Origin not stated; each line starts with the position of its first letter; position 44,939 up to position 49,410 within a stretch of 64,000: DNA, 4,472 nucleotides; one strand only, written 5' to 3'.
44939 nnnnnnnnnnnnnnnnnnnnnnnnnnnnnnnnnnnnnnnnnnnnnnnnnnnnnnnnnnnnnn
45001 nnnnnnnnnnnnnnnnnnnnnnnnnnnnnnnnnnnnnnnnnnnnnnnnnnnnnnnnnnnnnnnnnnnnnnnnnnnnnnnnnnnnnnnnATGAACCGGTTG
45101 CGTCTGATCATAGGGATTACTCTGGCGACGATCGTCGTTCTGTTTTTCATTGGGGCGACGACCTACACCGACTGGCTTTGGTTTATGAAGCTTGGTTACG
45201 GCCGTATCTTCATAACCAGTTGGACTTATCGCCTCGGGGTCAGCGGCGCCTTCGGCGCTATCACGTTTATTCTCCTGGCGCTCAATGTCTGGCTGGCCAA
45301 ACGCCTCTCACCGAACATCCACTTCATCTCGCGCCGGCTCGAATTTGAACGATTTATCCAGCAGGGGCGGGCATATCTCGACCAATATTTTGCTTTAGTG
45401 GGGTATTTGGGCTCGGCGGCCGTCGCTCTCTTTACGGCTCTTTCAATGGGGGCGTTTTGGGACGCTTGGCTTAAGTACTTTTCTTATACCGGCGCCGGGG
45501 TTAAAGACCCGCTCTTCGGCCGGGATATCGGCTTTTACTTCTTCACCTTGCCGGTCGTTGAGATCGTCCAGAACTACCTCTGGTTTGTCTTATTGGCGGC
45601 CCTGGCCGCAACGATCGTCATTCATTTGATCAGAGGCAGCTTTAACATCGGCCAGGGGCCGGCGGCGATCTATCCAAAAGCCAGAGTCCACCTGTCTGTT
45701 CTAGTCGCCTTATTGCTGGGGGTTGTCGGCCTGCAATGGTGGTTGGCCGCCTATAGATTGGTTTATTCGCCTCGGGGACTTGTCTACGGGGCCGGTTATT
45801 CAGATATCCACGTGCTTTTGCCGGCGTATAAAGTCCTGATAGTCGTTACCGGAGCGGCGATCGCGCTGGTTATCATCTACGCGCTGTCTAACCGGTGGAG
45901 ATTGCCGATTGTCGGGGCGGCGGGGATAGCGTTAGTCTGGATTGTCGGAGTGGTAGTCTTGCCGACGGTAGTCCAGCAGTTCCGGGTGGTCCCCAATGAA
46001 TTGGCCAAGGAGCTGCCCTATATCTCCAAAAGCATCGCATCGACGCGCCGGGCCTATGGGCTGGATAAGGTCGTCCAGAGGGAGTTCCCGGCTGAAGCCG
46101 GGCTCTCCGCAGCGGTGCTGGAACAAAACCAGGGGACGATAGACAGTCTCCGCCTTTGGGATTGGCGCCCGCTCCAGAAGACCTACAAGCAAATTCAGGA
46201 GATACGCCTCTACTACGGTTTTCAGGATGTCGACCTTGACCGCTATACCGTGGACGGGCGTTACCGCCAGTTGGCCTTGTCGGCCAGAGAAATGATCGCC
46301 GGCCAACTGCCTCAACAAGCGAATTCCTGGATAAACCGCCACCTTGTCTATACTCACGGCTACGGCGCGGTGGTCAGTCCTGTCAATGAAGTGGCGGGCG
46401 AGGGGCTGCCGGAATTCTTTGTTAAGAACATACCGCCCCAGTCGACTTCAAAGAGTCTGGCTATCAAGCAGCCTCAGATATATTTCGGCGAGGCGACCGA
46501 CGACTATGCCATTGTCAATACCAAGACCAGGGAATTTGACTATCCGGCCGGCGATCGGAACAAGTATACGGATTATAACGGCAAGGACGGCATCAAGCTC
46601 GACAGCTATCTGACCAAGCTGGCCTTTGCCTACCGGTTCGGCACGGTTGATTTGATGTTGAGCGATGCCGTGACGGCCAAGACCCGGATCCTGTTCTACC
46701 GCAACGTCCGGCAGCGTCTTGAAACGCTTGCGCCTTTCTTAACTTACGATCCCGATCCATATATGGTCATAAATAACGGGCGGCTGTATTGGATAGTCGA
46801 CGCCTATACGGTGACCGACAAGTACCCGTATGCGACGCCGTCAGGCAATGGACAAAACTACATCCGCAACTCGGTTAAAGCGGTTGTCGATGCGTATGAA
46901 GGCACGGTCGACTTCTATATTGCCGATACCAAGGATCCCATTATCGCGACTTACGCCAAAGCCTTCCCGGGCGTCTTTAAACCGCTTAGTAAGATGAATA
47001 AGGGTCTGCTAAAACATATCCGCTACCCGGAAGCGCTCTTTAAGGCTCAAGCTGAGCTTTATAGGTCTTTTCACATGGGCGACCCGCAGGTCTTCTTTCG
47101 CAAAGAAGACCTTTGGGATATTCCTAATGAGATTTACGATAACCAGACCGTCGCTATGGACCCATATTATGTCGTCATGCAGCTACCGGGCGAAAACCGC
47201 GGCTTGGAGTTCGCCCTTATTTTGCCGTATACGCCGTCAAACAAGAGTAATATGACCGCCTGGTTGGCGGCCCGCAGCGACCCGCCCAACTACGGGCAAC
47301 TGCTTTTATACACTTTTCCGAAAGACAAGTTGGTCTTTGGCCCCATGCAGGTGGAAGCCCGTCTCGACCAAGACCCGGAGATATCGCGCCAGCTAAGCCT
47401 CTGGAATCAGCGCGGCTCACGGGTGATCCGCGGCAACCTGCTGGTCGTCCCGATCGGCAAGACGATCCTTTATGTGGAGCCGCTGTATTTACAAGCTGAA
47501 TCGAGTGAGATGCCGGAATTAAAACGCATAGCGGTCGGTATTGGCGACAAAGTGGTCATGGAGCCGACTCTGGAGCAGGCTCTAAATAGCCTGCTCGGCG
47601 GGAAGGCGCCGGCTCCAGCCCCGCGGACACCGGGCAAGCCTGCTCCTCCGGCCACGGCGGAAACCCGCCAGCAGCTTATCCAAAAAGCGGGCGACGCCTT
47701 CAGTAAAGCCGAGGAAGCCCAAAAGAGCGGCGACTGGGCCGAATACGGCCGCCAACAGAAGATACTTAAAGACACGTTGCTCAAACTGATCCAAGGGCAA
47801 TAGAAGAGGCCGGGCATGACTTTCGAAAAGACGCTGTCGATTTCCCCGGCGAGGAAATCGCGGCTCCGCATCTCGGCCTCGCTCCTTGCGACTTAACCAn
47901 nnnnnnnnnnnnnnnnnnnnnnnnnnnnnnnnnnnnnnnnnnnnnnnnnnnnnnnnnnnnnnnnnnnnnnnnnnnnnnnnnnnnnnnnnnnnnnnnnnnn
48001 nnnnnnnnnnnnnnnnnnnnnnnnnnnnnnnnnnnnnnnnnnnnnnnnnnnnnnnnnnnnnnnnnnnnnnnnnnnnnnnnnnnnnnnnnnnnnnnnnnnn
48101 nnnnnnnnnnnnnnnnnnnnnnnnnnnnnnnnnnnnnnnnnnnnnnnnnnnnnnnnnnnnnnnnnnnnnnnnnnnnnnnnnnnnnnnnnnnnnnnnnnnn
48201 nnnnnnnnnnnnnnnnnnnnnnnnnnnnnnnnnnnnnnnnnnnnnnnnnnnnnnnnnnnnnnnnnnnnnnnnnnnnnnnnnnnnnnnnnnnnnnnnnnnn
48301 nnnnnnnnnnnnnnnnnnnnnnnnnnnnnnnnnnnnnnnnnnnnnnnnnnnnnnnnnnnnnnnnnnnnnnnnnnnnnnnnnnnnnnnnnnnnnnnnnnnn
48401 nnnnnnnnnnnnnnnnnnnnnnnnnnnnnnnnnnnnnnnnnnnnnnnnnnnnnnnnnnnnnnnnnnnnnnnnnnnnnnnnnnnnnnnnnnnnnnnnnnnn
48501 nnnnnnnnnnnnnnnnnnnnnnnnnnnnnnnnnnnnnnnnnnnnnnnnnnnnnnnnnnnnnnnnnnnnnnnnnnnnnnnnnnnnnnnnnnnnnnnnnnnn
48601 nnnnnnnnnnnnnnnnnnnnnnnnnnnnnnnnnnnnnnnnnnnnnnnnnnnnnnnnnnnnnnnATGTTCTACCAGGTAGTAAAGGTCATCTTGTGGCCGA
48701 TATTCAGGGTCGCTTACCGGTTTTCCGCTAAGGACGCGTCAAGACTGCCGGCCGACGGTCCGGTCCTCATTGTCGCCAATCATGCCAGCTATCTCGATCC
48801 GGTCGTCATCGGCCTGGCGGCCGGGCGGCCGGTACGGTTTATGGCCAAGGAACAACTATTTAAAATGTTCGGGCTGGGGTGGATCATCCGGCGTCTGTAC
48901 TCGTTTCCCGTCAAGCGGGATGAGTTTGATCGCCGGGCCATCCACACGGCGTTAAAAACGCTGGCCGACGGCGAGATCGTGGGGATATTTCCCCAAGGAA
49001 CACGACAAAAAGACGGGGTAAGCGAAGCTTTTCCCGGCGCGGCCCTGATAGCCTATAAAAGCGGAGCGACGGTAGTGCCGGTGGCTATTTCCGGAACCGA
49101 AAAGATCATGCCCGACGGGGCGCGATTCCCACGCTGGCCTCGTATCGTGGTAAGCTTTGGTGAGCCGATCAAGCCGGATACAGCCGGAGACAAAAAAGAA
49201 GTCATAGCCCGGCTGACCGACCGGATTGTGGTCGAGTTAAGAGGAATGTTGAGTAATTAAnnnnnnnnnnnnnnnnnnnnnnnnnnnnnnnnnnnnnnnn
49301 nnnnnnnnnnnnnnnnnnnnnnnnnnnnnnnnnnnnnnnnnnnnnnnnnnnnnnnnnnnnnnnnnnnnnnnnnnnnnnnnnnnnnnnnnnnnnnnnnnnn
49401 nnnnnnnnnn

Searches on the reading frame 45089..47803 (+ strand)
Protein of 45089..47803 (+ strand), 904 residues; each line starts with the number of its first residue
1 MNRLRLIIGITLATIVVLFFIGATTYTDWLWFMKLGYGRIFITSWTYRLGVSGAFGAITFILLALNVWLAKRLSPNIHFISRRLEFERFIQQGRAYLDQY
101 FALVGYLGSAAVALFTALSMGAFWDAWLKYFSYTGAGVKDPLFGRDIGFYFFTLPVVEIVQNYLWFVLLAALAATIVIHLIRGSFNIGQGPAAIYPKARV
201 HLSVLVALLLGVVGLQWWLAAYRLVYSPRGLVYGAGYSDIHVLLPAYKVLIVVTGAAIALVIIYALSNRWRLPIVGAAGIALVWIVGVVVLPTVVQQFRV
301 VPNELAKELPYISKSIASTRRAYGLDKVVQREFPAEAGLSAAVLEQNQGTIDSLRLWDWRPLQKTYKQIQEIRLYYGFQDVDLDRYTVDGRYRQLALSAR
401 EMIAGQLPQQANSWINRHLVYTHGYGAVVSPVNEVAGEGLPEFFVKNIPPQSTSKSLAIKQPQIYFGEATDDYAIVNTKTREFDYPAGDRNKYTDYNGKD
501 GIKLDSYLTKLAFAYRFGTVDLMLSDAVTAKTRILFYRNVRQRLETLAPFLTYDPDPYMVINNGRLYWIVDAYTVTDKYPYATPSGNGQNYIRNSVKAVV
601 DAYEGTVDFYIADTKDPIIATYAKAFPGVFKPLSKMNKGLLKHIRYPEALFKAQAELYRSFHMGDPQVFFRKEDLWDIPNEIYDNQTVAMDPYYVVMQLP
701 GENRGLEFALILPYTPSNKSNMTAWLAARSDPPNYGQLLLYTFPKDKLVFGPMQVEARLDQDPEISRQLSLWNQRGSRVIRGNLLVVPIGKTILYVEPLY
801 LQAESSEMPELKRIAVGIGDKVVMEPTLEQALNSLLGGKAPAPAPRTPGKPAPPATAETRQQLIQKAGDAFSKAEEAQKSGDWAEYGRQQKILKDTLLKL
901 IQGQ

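Call 16: search_protein_families(library=pfam, proteins=[window:45089-47803:+], max_evalue=0.00001)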
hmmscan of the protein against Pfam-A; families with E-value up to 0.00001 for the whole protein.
window:45089-47803:+ (904 aa): 1 family
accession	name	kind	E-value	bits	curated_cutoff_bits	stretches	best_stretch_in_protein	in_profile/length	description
PF03699.18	UPF0182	-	2.1e-293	975.7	27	1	7-772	3-770/770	Uncharacterised protein family (UPF0182)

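Call 18: find_encoding_contigs(protein=window:45089-47803:+, flank=2000, max_places=3)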
Protein window:45089-47803:+ (904 aa): no gene with exactly this product is on record in the collection.

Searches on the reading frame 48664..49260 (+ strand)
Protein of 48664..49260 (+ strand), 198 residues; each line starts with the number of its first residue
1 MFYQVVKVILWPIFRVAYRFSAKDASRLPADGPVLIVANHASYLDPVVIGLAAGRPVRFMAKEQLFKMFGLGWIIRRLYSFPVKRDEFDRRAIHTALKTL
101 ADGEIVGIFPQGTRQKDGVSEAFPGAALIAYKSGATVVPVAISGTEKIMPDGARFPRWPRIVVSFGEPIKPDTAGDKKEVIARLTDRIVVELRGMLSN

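Call 16: search_protein_families(library=pfam, proteins=[window:48664-49260:+], max_evalue=0.00001)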
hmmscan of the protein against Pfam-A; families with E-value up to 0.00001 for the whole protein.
window:48664-49260:+ (198 aa): 1 family
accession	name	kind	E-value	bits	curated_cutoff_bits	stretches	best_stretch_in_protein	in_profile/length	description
PF01553.26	Acyltransferase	-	1.9e-26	92.8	23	1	24-143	6-132/132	Acyltransferase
